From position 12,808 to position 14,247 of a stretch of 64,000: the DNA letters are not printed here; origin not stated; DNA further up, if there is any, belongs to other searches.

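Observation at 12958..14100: PPOX-class (F420-type) domain fused to an FbiB-C-terminal-like nitroreductase, translationally coupled to the SBP gene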

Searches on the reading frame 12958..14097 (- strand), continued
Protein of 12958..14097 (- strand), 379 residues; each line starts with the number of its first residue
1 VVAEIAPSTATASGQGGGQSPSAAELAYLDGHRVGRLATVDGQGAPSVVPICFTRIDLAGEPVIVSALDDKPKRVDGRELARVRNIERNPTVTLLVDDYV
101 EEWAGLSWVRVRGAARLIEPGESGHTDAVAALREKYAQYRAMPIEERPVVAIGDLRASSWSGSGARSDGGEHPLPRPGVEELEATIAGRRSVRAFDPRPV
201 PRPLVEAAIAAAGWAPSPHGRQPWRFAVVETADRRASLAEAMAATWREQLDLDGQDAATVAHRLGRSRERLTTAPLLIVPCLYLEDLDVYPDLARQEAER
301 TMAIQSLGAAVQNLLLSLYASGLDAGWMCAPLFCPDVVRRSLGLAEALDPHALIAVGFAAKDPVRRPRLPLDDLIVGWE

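Call 29: search_protein_families(library=ncbifam, proteins=[L081:9869-10546:+, L040:1159-2169:+, L049:5737-6486:+, L025:4622-5611:+, L025:5608-6210:+, L077:12004-14379:-, L053:12004-12600:-, L053:11302-11865:-, L052:4531-4983:-], max_evalue=0.00001)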
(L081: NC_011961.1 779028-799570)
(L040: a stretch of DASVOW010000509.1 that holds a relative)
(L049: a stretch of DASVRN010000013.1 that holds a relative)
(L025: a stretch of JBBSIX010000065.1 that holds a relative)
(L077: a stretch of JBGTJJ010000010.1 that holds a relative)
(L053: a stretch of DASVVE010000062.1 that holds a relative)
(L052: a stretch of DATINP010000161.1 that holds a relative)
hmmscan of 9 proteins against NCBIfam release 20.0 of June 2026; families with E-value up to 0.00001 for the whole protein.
L081:9869-10546:+ (225 aa): 7 families
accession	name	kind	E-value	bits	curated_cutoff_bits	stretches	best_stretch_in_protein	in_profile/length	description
NF009810.0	PRK13294.1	equivalog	5.2e-48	164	304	1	33-223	259-448/449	coenzyme F420-0:L-glutamate ligase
TIGR03553.1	F420_FbiB_CTERM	equivalog_domain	5.3e-48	163.4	249.55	1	32-223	3-193/194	F420 biosynthesis protein FbiB, C-terminal domain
TIGR02476.1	BluB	equivalog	2.2e-24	86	150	1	29-208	10-183/205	5,6-dimethylbenzimidazole synthase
NF008033.1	PRK10765.1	equivalog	8.1e-11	41.8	223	1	108-221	61-176/240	oxygen-insensitive NADPH nitroreductase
NF047509.1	Rv3131_FMN_oxido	subfamily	2.7e-10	40.2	199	0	153-220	248-318/319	Acg family FMN-binding oxidoreductase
NF003768.0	PRK05365.1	equivalog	2.8e-10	40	152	1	31-91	17-77/200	malonic semialdehyde reductase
NF008088.0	PRK10828.1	equivalog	4.7e-07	29.5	183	1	30-187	5-145/183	NAD(P)H nitroreductase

L040:1159-2169:+ (336 aa): 26 families (the best 25 are shown)
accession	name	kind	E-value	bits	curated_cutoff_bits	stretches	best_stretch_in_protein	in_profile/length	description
TIGR03885.1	flavin_revert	hypoth_equivalog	8.2e-100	334.1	398.7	1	7-329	1-315/315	TIGR03885 family FMN-dependent LLM class oxidoreductase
TIGR03557.1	F420_G6P_family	subfamily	3.8e-97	325.2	210.4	1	7-330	1-315/316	TIGR03557 family F420-dependent LLM class oxidoreductase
TIGR03554.1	F420_G6P_DH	equivalog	1.8e-64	217.9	420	1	7-330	4-331/331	glucose-6-phosphate dehydrogenase (coenzyme-F420)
TIGR04465.1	ArgArg_F420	equivalog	3e-59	200.9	470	1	7-330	48-364/364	F420-dependent hydroxymycolic acid dehydrogenase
TIGR03560.1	F420_Rv1855c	subfamily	4.3e-33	115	231.4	1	19-223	13-223/227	TIGR03560 family F420-dependent LLM class oxidoreductase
TIGR03619.1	F420_Rv2161c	subfamily_domain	1.5e-29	103.4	166.9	1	24-247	3-235/247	TIGR03619 family F420-dependent LLM class oxidoreductase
NF002619.0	PRK02271.1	equivalog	6e-26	91.5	276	1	19-243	14-226/329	5,10-methylenetetrahydromethanopterin reductase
TIGR03555.1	F420_mer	equivalog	6.5e-25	88.2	348.7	1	19-241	12-223/325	5,10-methylenetetrahydromethanopterin reductase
TIGR03621.1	F420_MSMEG_2516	subfamily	4.8e-24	85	213.15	1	17-208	12-190/295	TIGR03621 family F420-dependent LLM class oxidoreductase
TIGR03842.1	F420_CPS_4043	hypoth_equivalog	2e-23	83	295.45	1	22-241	16-217/329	TIGR03842 family LLM class F420-dependent oxidoreductase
TIGR03857.1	F420_MSMEG_2249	hypoth_equivalog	2.5e-22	79.5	218.4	1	18-229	13-212/329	TIGR03857 family LLM class F420-dependent oxidoreductase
TIGR04024.1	F420_NP1902A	hypoth_equivalog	2.5e-19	69.2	345.4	1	58-239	45-224/330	TIGR04024 family LLM class F420-dependent oxidoreductase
TIGR03564.1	F420_MSMEG_4879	subfamily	6.2e-16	58.8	234.25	1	57-238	28-206/265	TIGR03564 family F420-dependent LLM class oxidoreductase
NF001939.1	PRK00719.1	subfamily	5.4e-15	55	510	1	55-243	55-240/373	alkanesulfonate monooxygenase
TIGR03565.1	alk_sulf_monoox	equivalog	1.4e-14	54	518.2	1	56-243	56-240/346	FMNH2-dependent alkanesulfonate monooxygenase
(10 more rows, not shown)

L049:5737-6486:+ (249 aa): 4 families
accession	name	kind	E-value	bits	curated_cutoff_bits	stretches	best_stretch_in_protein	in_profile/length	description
TIGR01916.1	F420_cofE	equivalog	4.4e-85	285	180.65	1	3-249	1-244/244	coenzyme F420-0:L-glutamate ligase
NF009809.0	PRK13293.1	equivalog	9e-77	257.9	274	1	1-249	1-244/253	coenzyme F420-0:L-glutamate ligase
NF009810.0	PRK13294.1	equivalog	1.2e-69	235.4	304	1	2-249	12-243/449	coenzyme F420-0:L-glutamate ligase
TIGR04132.1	intra_fol_E_lig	hypoth_equivalog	8.1e-20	71.2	350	1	35-228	28-204/241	putative folate metabolism gamma-glutamate ligase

L025:4622-5611:+ (329 aa): 2 families
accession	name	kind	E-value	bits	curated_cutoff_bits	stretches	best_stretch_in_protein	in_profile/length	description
TIGR01819.1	F420_cofD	equivalog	5.5e-89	298.1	257.45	1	15-313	3-299/301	2-phospho-L-lactate transferase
TIGR01826.1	CofD_related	subfamily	6.4e-10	39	196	1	114-237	93-214/310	uridine diphosphate-N-acetylglucosamine-binding protein YvcK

L025:5608-6210:+ (200 aa): 2 families
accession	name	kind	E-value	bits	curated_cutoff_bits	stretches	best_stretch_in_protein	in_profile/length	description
TIGR03552.1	F420_cofC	equivalog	2.9e-46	157.6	105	1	5-192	2-188/196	2-phospho-L-lactate guanylyltransferase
TIGR04282.1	glyco_like_cofC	hypoth_equivalog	2.3e-07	30.8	134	1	14-124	12-126/189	TIGR04282 family arsenosugar biosynthesis glycosyltransferase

L077:12004-14379:- (791 aa): 17 families
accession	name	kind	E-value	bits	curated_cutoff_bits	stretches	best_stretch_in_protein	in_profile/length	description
NF006687.0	PRK09234.1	equivalog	0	1129.6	1018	2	416-787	471-840/849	bifunctional FO biosynthesis protein CofGH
TIGR03551.1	F420_cofH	equivalog_domain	7.8e-172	570.8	374.1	2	437-782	3-343/345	5-amino-6-(D-ribitylamino)uracil--L-tyrosine 4-hydroxyphenyl transferase CofH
TIGR03550.1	F420_cofG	equivalog_domain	4.5e-148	492.6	213.35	2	51-380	1-321/322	7,8-didemethyl-8-hydroxy-5-deazariboflavin synthase CofG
NF005609.0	PRK07360.1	equivalog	4e-140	466.8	426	2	432-785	18-369/374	7,8-didemethyl-8-hydroxy-5-deazariboflavin synthase subunit CofH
NF004884.0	PRK06245.1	equivalog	2e-131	437.9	209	2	46-384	7-332/340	7,8-didemethyl-8-hydroxy-5-deazariboflavin synthase subunit CofG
TIGR00423.1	TIGR00423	subfamily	8.8e-126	419.3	260.25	1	470-781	1-307/310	CofH family radical SAM protein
TIGR03699.1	menaquin_MqnC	equivalog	8.3e-111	370.1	428.1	2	435-781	3-339/342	cyclic dehypoxanthinyl futalosine synthase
TIGR03700.1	mena_SCO4494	equivalog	1.1e-99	333.7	434.55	2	435-781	11-348/351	aminofutalosine synthase MqnE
NF006276.0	PRK08444.1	equivalog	2.9e-74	250.2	560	1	434-782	12-348/353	aminofutalosine synthase MqnE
NF006277.0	PRK08445.1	equivalog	2.3e-72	243.8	576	1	447-782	14-343/348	dehypoxanthine futalosine cyclase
NF004580.0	PRK05926.1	equivalog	4.5e-50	170.9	583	1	451-774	45-362/370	hypothetical protein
TIGR00433.2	bioB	equivalog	1.5e-24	86.8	225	2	16-288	4-253/307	biotin synthase BioB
TIGR03910.1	pyrrolys_PylB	equivalog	2.8e-20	72.5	348.2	1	33-292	37-273/347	methylornithine synthase PylB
TIGR03957.1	rSAM_HmdB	equivalog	1.3e-14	54.1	320.9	1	188-295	156-258/317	5,10-methenyltetrahydromethanopterin hydrogenase cofactor biosynthesis protein HmdB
TIGR03956.1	rSAM_HydE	equivalog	3.4e-12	46.3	254.6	0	35-107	32-102/340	[FeFe] hydrogenase H-cluster radical SAM maturase HydE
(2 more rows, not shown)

L053:12004-12600:- (198 aa): 1 family
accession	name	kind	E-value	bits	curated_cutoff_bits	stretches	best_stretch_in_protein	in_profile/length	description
NF002994.0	PRK03757.1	equivalog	2.1e-33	115.7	232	1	27-171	31-175/191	YceI family protein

L053:11302-11865:- (187 aa): 4 families
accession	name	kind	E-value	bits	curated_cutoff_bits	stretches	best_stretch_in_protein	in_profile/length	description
TIGR02690.1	resist_ArsH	equivalog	6.6e-13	48.3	292.25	1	7-185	29-204/219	arsenical resistance protein ArsH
TIGR03567.1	FMN_reduc_SsuE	equivalog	2.9e-11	43.6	164.05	1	7-111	2-102/171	NADPH-dependent FMN reductase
TIGR03566.1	FMN_reduc_MsuE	equivalog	3.4e-09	36.7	212.5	1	7-178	2-168/174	FMN reductase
NF007859.0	PRK10569.1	equivalog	1e-08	35.2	225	1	6-111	2-103/191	NADPH-dependent FMN reductase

L052:4531-4983:- (150 aa): 13 families
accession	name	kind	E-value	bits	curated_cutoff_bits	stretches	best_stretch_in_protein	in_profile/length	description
NF008565.1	PRK11512.1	equivalog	1.1e-14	54.7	240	1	16-136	20-141/144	multiple antibiotic resistance transcriptional regulator MarR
NF045593.1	bilirub_TF_BilQ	equivalog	2.2e-13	50.1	125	1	24-138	18-132/135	bilirubin utilization transcriptional regulator BilQ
TIGR02337.1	HpaR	equivalog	3.7e-13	49.4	121.2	1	30-137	22-129/130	homoprotocatechuate degradation operon regulator HpaR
NF053777.1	Saro0803TransReg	equivalog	5.2e-13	48.9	200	1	22-137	23-138/140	Saro_0803 family transcriptional regulator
TIGR04472.1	reg_rSAM_mob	hypoth_equivalog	1.8e-12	47.5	240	1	33-141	28-136/141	radical SAM mobile pair system MarR family transcriptional regulator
NF008122.0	PRK10870.1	equivalog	3.1e-12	46.5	157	1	14-139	33-160/176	transcriptional repressor MprA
NF052638.1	TransRegOhrRVib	equivalog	3.4e-11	43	200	1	30-133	31-129/141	transcriptional regulator OhrR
NF041230.1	BagL_FevM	exception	4.6e-11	42.9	230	1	33-137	37-141/145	MarR family transcriptional regulator BagL/FevM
NF050133.1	TransRegFabT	equivalog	1.4e-07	31.9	200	1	46-141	39-134/138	fatty acid biosynthesis transcriptional regulator FabT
NF052438.1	TransRegRv0880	equivalog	1.1e-06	28.6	220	1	35-132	33-130/143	Rv0880 family HTH-type transcriptional regulator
NF002926.0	PRK03573.1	equivalog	6.1e-06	26.2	120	1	24-140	19-136/144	transcriptional regulator SlyA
NF038251.1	AdcR_fam_Zn_TF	equivalog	6.4e-06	26.5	175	1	33-140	33-142/143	zinc-dependent MarR family transcriptional regulator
NF053814.1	teico_TcaR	equivalog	8.5e-06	25.9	170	0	34-141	36-145/151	MarR family transcriptional regulator TcaR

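Call 52: predict_structure(alignment_id=A1)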
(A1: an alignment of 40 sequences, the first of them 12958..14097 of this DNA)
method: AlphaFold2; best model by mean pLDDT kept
length: 379 residues; sequences in the alignment: 40
mean_pLDDT: 86.5   pTM: 0.57
mean pLDDT of the five models: 86.5, 85.1, 85.0, 84.8, 84.7
residues with pLDDT >= 90: 246; 70-90: 79; 50-70: 30; < 50: 24
segments of 3 or more residues with pLDDT < 50: 1-3, 8-16, 166-177
pLDDT, mean of each block of 10 residues (from residue 1): 48 56 93 96 94 97 92 76 95 93 86 98 98 94 93 96 58 46 65 86 95 81 95 95 92 95 92 95 93 94 91 91 87 90 96 93 75 77
secondary structure, 60 per line:
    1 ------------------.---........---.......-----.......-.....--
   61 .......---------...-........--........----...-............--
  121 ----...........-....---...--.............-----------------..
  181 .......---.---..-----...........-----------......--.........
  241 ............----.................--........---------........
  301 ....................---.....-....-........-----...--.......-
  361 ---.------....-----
elements in order: H23-30 E34-40 E46-52 E54-58 E61-67 H81-88 E91-98 E107-118 H125-135 H137-140 E149-161 H179-187 H202-212 E224-229 H232-252 H257-273 E276-283 H293-320 E324-328 H330-333 H335-342 E348-350 E353-359 H371-374

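Call 61: find_encoding_contigs(protein=P0001, flank=10000, max_places=3)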
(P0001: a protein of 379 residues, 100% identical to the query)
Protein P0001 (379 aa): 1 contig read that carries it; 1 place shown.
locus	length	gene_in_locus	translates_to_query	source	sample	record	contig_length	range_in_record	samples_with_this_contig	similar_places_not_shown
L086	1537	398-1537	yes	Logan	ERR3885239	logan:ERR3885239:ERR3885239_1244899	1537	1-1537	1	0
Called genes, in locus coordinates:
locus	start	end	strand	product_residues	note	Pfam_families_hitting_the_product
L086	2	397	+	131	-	?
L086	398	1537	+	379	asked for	PF01243:PNPOx_N, PF00881:Nitroreductase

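Call 64: fold_search(model_id=the predicted structure, library=pdb)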
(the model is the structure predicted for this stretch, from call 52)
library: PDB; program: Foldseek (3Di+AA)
matches with E <= 10: 811; with E <= 0.001: 326
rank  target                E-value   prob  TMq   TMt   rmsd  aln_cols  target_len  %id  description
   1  4xoq_A                4.9e-18  1.00  0.46  0.81   3.6       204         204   39  F420 complex of coenzyme F420:L-glutamate ligase (FbiB) from Mycobacterium tuberculosis (C-terminal domain) (released 2016-02-17)
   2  4xom_A                1.1e-17  1.00  0.46  0.81   3.6       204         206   39  Coenzyme F420:L-glutamate ligase (FbiB) from Mycobacterium tuberculosis (C-terminal domain). (released 2016-02-17)
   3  4xoq_D                1.4e-17  1.00  0.47  0.85   3.2       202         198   39  F420 complex of coenzyme F420:L-glutamate ligase (FbiB) from Mycobacterium tuberculosis (C-terminal domain) (released 2016-02-17)
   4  4xoo_A                3.1e-17  1.00  0.46  0.84   3.1       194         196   39  FMN complex of coenzyme F420:L-glutamate ligase (FbiB) from Mycobacterium tuberculosis (C-terminal domain) (released 2016-02-17)
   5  4xoq_C                4.2e-17  1.00  0.46  0.84   3.3       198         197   39  F420 complex of coenzyme F420:L-glutamate ligase (FbiB) from Mycobacterium tuberculosis (C-terminal domain) (released 2016-02-17)
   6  4xom_B                4.6e-17  1.00  0.46  0.80   3.8       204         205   39  Coenzyme F420:L-glutamate ligase (FbiB) from Mycobacterium tuberculosis (C-terminal domain). (released 2016-02-17)
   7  4xoo_B                1.1e-16  1.00  0.46  0.82   3.4       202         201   39  FMN complex of coenzyme F420:L-glutamate ligase (FbiB) from Mycobacterium tuberculosis (C-terminal domain) (released 2016-02-17)
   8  4xom_C                1.6e-16  1.00  0.45  0.85   3.1       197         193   40  Coenzyme F420:L-glutamate ligase (FbiB) from Mycobacterium tuberculosis (C-terminal domain). (released 2016-02-17)
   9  4xoo_C                1.7e-16  1.00  0.47  0.84   3.3       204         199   38  FMN complex of coenzyme F420:L-glutamate ligase (FbiB) from Mycobacterium tuberculosis (C-terminal domain) (released 2016-02-17)
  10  4xom_D                2.8e-16  1.00  0.42  0.85   5.2       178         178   40  Coenzyme F420:L-glutamate ligase (FbiB) from Mycobacterium tuberculosis (C-terminal domain). (released 2016-02-17)
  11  4xoo_D                1.3e-15  1.00  0.45  0.86   2.8       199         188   38  FMN complex of coenzyme F420:L-glutamate ligase (FbiB) from Mycobacterium tuberculosis (C-terminal domain) (released 2016-02-17)
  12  3gfa_B                1.4e-13  1.00  0.42  0.77   5.7       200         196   27  Crystal structure of a putative nitroreductase in complex with fmn (cd3205) from clostridium difficile 630 at 1.35 A r (released 2009-03-17)
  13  3gfa_A                1.7e-13  1.00  0.42  0.76   5.6       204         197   29  Crystal structure of a putative nitroreductase in complex with fmn (cd3205) from clostridium difficile 630 at 1.35 A r (released 2009-03-17)
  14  5jv4_C                1.6e-12  1.00  0.33  0.86   2.5       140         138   33  Structure of F420 binding protein, MSMEG_6526, from Mycobacterium smegmatis with F420 bound (released 2017-08-09)
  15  4zky_A                2.3e-12  1.00  0.32  0.84   2.7       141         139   30  Structure of F420 binding protein, MSMEG_6526, from Mycobacterium smegmatis (released 2015-10-28)
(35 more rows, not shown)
